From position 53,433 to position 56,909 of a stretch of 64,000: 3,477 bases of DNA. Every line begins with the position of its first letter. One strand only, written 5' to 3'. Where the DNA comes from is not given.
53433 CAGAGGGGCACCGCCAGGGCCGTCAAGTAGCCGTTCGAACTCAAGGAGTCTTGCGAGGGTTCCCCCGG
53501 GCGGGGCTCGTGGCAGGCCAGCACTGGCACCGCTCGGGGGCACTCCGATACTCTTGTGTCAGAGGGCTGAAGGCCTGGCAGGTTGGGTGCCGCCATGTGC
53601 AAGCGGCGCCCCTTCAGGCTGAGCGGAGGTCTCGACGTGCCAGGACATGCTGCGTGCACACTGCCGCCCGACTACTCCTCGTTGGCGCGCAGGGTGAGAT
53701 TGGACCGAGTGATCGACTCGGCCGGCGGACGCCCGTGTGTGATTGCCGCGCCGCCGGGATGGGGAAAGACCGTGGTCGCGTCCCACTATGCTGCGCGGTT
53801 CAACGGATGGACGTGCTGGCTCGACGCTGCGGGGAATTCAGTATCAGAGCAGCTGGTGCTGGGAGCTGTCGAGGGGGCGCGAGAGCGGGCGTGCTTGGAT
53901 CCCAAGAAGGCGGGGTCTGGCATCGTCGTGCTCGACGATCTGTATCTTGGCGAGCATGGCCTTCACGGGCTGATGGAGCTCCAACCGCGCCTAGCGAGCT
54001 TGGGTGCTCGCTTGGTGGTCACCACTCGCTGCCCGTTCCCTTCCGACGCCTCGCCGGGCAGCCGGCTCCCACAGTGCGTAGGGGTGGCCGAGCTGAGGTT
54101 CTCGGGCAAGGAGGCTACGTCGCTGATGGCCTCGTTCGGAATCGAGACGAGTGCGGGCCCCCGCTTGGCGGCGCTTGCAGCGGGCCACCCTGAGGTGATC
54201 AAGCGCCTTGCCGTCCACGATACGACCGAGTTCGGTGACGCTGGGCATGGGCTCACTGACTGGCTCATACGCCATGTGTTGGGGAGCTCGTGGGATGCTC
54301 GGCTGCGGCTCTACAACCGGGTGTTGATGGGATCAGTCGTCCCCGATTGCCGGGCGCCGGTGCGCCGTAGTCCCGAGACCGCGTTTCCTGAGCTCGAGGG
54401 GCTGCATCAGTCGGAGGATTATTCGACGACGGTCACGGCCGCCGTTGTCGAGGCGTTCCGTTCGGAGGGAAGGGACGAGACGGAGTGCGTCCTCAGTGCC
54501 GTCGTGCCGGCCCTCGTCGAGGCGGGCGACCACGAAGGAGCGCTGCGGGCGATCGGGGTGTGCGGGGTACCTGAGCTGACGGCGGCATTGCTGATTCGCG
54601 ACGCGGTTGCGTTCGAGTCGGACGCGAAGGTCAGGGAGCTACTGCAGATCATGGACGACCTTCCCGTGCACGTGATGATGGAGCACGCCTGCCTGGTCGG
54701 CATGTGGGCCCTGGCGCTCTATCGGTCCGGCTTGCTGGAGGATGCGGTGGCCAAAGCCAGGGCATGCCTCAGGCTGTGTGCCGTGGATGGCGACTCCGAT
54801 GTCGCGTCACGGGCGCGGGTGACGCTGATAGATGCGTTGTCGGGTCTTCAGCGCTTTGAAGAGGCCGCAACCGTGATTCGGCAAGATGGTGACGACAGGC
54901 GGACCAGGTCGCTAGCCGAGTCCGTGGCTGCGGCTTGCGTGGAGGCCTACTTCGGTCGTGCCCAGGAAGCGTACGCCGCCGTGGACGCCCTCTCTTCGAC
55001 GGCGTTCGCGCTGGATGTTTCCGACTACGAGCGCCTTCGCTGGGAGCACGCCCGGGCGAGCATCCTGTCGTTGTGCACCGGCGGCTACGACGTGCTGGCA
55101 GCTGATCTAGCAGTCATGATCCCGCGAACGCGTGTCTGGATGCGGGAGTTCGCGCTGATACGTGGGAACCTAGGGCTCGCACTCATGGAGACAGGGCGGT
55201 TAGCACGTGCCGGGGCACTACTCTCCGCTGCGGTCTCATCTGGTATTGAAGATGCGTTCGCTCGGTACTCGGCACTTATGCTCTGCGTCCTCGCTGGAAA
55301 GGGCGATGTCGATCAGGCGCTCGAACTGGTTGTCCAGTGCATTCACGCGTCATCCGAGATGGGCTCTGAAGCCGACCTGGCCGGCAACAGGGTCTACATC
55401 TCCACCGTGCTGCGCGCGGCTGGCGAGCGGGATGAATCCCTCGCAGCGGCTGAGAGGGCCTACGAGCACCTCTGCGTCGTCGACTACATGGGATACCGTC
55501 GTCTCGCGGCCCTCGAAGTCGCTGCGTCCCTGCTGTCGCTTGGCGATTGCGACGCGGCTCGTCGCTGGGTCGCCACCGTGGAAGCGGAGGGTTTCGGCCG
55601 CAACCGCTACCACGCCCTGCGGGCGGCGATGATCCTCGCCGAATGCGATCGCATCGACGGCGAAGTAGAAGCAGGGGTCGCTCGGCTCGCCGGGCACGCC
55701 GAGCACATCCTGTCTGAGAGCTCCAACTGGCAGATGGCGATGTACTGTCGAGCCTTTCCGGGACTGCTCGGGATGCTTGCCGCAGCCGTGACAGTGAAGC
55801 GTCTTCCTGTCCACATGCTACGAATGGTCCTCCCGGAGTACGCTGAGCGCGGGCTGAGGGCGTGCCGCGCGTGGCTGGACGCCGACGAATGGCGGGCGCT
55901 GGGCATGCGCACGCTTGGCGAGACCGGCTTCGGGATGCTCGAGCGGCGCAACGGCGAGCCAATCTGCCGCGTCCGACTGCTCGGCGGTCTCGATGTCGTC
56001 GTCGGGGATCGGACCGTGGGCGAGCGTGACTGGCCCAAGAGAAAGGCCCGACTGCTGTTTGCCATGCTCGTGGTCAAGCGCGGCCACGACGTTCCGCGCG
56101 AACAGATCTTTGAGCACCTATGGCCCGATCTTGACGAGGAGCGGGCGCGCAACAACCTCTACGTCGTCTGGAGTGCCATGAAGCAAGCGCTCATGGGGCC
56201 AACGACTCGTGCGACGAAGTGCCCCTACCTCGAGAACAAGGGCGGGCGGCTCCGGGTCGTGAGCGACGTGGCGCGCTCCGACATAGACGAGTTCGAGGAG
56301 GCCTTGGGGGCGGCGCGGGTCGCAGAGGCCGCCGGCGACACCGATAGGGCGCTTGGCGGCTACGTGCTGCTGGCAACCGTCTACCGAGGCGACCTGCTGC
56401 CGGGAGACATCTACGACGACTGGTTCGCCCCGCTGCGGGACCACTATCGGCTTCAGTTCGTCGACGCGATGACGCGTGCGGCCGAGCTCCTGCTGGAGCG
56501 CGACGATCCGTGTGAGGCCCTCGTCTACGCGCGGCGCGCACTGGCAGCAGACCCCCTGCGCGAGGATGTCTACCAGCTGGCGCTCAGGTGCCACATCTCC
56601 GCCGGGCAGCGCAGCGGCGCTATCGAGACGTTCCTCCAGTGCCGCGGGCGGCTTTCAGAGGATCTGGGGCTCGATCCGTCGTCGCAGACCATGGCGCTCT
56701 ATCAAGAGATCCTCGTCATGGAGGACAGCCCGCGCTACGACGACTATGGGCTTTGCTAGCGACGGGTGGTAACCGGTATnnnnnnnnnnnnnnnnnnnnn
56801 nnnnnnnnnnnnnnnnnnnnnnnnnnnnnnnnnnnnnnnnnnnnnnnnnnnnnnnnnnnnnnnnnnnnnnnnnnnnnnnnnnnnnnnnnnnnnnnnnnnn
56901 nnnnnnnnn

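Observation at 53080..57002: One duplicated segment with two fates: a 216-nt non-coding block kept ~95% identical in front of both a regulator gene and secA, while the attached coding part decayed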

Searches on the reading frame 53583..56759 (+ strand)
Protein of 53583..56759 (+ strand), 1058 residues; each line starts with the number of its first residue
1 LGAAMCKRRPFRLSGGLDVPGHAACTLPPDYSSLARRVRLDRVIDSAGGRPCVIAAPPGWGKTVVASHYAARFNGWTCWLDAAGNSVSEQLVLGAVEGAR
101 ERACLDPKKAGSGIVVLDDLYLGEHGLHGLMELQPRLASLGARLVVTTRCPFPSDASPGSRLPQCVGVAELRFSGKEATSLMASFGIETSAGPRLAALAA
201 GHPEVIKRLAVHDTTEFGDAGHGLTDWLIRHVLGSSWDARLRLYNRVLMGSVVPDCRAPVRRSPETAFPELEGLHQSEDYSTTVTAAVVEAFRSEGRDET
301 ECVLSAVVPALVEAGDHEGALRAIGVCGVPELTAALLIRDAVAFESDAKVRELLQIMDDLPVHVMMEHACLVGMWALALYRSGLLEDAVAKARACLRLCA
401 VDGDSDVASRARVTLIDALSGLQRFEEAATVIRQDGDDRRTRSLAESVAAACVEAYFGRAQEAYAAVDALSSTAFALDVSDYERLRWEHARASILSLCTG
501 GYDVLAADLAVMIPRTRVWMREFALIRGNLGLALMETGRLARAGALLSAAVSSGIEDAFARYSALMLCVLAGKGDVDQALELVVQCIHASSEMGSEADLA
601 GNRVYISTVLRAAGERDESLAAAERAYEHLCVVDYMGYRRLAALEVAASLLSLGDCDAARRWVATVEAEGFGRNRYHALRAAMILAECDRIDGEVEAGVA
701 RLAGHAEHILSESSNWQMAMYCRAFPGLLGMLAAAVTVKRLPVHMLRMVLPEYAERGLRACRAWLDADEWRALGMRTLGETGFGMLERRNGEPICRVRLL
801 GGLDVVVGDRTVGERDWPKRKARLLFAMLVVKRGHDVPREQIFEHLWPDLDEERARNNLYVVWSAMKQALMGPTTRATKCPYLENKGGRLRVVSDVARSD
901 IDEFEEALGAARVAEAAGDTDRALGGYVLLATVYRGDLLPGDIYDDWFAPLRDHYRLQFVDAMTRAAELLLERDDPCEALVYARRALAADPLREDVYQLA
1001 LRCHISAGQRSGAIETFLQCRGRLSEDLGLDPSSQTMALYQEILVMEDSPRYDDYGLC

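Call 10: search_protein_families(library=pfam, proteins=[window:53583-56759:+], max_evalue=0.01)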
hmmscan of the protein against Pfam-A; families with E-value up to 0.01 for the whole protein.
window:53583-56759:+ (1058 aa): 2 families
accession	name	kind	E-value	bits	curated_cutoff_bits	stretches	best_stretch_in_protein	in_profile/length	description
PF03704.23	BTAD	-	3.4e-20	73.3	22.1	1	900-1044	2-146/146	Bacterial transcriptional activator domain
PF14559.12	TPR_19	-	0.00033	21.4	25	1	970-1017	1-48/68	Tetratricopeptide repeat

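Call 11: find_homologous_proteins(query=window:53583-56759:+, max_evalue=1e-10)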
Query window:53583-56759:+ (1058 aa): 39 proteins with E <= 1e-10 among 8000 candidates.
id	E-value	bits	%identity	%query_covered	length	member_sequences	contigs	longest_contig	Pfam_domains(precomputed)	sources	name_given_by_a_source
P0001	0.0e+0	2326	100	98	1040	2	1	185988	PF03704.24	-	-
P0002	4.3e-141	490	49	50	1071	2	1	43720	PF03704.24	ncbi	-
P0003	7.5e-26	109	33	23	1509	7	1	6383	PF03704.24,PF17005.12,PF25048.2,PF23342.2,PF23411.2,PF02239.23,PF13191.13,PF23393.3,PF23609.2,PF24797.2,PF15492.13,PF20426.5,PF25460.2,PF11715.17,PF25178.1,PF23775.2,PF25173.2,PF23383.2,PF25171.2,PF12894.14,PF20703.4,PF24780.2,PF23761.2,PF25172.2,PF24782.3,PF25047.1,PF26550.2,PF23756.2,PF23098.2,PF2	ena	-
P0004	1.6e-22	98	33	24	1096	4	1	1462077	PF03704.24,PF13401.13,PF13191.13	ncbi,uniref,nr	ncbi:AAA family ATPase [Streptomyces sp. AcE210]|uniref:ATP-binding protein n=1 Tax=Streptomyces sp.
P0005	3.8e-22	96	33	24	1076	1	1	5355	PF03704.24,PF25873.1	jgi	jgi:DNA-binding SARP family transcriptional activator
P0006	4.0e-22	96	27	24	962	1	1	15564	PF03704.24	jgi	jgi:DNA-binding SARP family transcriptional activator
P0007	7.7e-21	92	33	24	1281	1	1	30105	PF03704.24,PF08279.19,PF07900.18,PF13424.13,PF08220.19,PF07719.24,PF13191.13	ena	-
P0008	5.9e-20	89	30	24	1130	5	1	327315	PF03704.24,PF13424.13,PF13401.13,PF13191.13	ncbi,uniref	ncbi:ATP-binding protein [Streptomyces sp. bgisy091]|uniref:ATP-binding protein n=1 Tax=Streptomyces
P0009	9.1e-20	89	31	24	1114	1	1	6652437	PF03704.24,PF17874.8,PF13424.13,PF13401.13,PF13191.13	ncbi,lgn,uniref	ncbi:AAA family ATPase [Streptomyces sp. NBC_00726]|uniref:ATP-binding protein n=1 Tax=Streptomyces 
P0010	1.7e-19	88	32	24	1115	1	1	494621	PF03704.24,PF13191.13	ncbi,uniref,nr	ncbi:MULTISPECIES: AAA family ATPase [unclassified Microbacterium]|uniref:ATP-binding protein n=1 Ta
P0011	2.7e-19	87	28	26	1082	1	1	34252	PF03704.24,PF25873.1,PF17874.8,PF00515.35,PF13424.13,PF07719.24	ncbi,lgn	-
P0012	1.1e-18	85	31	25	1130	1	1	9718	PF03704.24,PF13176.13,PF13401.13,PF00931.29,PF13374.13,PF14559.13,PF17874.8,PF00515.35,PF05729.19,PF13424.13,PF13432.13,PF13181.13,PF07719.24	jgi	jgi:predicted ATPase/DNA-binding SARP family transcriptional activator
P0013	1.8e-18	84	32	23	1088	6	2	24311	PF03704.24,PF17874.8,PF00515.35,PF25872.1,PF13424.13,PF13176.13,PF13401.13,PF13191.13,PF13374.13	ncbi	-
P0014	9.7e-18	82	30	24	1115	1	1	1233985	PF03704.24,PF13401.13,PF13191.13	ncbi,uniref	ncbi:AAA family ATPase [Microbacterium sp. NPDC056234]|uniref:ATP-binding protein n=1 Tax=Microbacte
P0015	1.3e-17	81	31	21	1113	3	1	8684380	PF03704.24,PF13191.13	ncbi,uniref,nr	ncbi:ATP-binding protein [Streptomyces sp. VB1]|uniref:ATP-binding protein n=1 Tax=Streptomyces sp. 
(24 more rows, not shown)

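Call 12: find_encoding_contigs(protein=P0002, flank=10000, max_places=6)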
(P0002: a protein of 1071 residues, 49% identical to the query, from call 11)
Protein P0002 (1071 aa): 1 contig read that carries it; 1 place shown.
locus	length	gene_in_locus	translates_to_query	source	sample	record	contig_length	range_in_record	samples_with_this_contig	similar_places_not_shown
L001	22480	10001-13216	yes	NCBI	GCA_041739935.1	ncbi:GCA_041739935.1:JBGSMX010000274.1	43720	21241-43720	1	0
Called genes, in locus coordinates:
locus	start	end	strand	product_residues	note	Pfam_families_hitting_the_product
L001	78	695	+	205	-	PF00156:Pribosyltran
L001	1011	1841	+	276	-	PF00497:SBP_bac_3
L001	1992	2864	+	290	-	PF00497:SBP_bac_3, PF10613:Lig_chan-Glu_bd (weak)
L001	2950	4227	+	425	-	PF00528:BPD_transp_1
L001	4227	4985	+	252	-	PF02463:SMC_N, PF00005:ABC_tran, PF13304:AAA_21 (weak)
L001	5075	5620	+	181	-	PF02482:Ribosomal_S30AE, PF16321:Ribosom_S30AE_C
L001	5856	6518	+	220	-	-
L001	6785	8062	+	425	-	PF08668:HDOD (faint), PF13487:HD_5, PF01966:HD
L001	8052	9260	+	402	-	PF13487:HD_5, PF01966:HD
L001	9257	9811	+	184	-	PF17248:DUF5317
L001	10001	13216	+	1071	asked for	PF03704:BTAD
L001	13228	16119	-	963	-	PF02369:Big_1 (faint), PF13620:CarboxypepD_reg, PF13715:CarbopepD_reg_2 (faint), PF17210:SdrD_B (faint), PF17802:SpaA (faint), PF13620:CarboxypepD_reg, PF04122:CW_binding_2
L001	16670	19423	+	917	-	PF07517:SecA_DEAD, PF01043:SecA_PP_bind, PF21090:P-loop_SecA, PF07516:SecA_SW, PF02810:SEC-C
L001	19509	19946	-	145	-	PF22746:SHOCT-like_DUF2089-C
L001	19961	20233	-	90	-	-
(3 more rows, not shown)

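Call 13: find_encoding_contigs(protein=P0001, flank=10000, max_places=6)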
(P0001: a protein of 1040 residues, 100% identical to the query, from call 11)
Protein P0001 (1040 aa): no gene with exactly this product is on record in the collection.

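Call 65: search_protein_families(library=ncbifam, proteins=[window:53637-56759:+], max_evalue=0.01)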
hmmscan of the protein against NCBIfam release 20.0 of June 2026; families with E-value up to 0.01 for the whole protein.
window:53637-56759:+ (1040 aa): 1 family
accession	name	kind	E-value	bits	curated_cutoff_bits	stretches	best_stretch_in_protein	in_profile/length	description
NF041231.1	BagI_FevR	exception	3e-06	26.8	500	1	970-1030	177-237/315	AfsR/SARP family transcriptional regulator BagI/FevR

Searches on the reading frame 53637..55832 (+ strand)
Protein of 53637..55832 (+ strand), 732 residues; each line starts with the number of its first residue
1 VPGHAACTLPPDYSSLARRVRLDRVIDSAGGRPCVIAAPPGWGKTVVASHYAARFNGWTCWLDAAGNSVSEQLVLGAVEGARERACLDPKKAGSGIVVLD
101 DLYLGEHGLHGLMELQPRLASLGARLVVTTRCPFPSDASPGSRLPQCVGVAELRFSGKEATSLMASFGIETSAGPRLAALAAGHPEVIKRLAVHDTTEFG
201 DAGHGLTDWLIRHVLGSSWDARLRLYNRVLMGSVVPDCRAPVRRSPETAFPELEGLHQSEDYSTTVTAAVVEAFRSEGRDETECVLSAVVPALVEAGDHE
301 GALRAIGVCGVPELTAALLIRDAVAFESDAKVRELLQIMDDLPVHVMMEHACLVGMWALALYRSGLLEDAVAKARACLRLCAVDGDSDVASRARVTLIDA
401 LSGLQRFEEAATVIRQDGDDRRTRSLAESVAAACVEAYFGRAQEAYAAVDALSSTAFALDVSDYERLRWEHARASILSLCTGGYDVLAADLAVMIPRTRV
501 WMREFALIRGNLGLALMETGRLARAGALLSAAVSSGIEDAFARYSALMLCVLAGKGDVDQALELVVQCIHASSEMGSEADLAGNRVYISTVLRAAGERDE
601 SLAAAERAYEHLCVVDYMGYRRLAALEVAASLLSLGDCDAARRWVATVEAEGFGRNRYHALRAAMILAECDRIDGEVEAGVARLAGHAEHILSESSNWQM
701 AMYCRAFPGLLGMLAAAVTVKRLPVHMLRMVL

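Call 64: search_solved_structures(query=window:53637-55832:+, max_evalue=1)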
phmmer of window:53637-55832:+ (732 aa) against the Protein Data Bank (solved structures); distinct sequences matched with E-value up to 1: 0.

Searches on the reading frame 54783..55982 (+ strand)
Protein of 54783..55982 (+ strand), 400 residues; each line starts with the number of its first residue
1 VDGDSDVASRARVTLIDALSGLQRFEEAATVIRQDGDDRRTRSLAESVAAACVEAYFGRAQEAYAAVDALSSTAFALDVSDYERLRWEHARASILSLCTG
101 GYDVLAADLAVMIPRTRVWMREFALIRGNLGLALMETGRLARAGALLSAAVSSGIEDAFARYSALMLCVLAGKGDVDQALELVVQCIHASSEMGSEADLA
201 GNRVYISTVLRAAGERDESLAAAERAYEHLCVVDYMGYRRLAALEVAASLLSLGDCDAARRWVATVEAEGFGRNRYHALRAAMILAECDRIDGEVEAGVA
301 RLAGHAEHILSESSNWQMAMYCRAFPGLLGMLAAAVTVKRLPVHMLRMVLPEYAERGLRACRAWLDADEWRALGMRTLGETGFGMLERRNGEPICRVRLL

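Call 42: search_protein_families(library=pfam, proteins=[window:54783-55982:+], max_evalue=10)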
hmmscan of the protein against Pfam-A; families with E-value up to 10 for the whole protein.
window:54783-55982:+ (400 aa): 8 families
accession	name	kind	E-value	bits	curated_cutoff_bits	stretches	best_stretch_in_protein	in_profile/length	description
PF14559.12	TPR_19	-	0.00011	22.9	25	3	236-282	21-67/68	Tetratricopeptide repeat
PF13374.12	TPR_10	-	0.054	14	27.5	0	126-143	4-21/42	Tetratricopeptide repeat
PF07719.23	TPR_2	-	0.056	14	27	1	129-151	6-28/34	Tetratricopeptide repeat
PF13432.12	TPR_16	-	0.087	13.7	32.7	1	122-153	29-60/65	Tetratricopeptide repeat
PF09976.15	TPR_21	-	0.17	12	25.5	1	135-229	87-175/193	Tetratricopeptide repeat-like domain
PF13181.12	TPR_8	-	0.27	11.9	25.7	0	128-152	5-29/34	Tetratricopeptide repeat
PF24372.1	DUF7528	-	0.46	11.1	27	1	7-80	5-75/111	Family of unknown function (DUF7528)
PF13424.12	TPR_12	-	10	6.9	30.1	3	170-228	13-73/77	Tetratricopeptide repeat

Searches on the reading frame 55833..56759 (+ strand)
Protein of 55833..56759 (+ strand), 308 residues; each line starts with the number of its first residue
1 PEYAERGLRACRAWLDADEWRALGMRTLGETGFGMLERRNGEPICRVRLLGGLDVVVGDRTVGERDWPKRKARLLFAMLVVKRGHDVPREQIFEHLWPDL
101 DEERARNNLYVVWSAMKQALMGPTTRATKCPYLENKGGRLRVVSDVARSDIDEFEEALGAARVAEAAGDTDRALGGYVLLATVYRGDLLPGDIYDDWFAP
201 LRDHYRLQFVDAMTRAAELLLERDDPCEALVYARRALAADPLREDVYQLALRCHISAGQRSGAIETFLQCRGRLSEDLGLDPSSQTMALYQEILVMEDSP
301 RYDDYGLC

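Call 42: search_protein_families(library=pfam, proteins=[window:55833-56759:+], max_evalue=10)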
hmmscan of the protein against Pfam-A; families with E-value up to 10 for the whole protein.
window:55833-56759:+ (308 aa): 4 families
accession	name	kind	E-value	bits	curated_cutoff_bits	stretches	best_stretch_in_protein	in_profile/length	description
PF03704.23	BTAD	-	2.3e-21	77.1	22.1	1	150-294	2-146/146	Bacterial transcriptional activator domain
PF14559.12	TPR_19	-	0.0023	18.7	25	1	220-267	1-48/68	Tetratricopeptide repeat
PF00486.34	Trans_reg_C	-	0.019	15.5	26.2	1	70-117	8-54/77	Transcriptional regulatory protein, C terminal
PF13428.12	TPR_14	-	0.98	10.8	23.5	1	212-250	3-41/44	Tetratricopeptide repeat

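Call 63: search_solved_structures(query=window:55833-56756:+, max_evalue=0.01, show_alignments=1)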
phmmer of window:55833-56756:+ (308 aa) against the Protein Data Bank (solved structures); distinct sequences matched with E-value up to 0.01: 4.
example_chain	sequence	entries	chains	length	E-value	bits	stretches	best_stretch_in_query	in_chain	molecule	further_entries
2fez_A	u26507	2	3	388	4.1e-07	32.6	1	49-295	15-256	Probable regulatory protein embR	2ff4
8hvr_I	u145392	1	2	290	3.3e-05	26.4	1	71-296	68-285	Regulatory protein AfsR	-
8k60_I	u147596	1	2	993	0.00084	21.7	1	72-296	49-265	Regulatory protein AfsR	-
8jke_I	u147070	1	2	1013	0.00087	21.7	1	72-296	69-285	Regulatory protein AfsR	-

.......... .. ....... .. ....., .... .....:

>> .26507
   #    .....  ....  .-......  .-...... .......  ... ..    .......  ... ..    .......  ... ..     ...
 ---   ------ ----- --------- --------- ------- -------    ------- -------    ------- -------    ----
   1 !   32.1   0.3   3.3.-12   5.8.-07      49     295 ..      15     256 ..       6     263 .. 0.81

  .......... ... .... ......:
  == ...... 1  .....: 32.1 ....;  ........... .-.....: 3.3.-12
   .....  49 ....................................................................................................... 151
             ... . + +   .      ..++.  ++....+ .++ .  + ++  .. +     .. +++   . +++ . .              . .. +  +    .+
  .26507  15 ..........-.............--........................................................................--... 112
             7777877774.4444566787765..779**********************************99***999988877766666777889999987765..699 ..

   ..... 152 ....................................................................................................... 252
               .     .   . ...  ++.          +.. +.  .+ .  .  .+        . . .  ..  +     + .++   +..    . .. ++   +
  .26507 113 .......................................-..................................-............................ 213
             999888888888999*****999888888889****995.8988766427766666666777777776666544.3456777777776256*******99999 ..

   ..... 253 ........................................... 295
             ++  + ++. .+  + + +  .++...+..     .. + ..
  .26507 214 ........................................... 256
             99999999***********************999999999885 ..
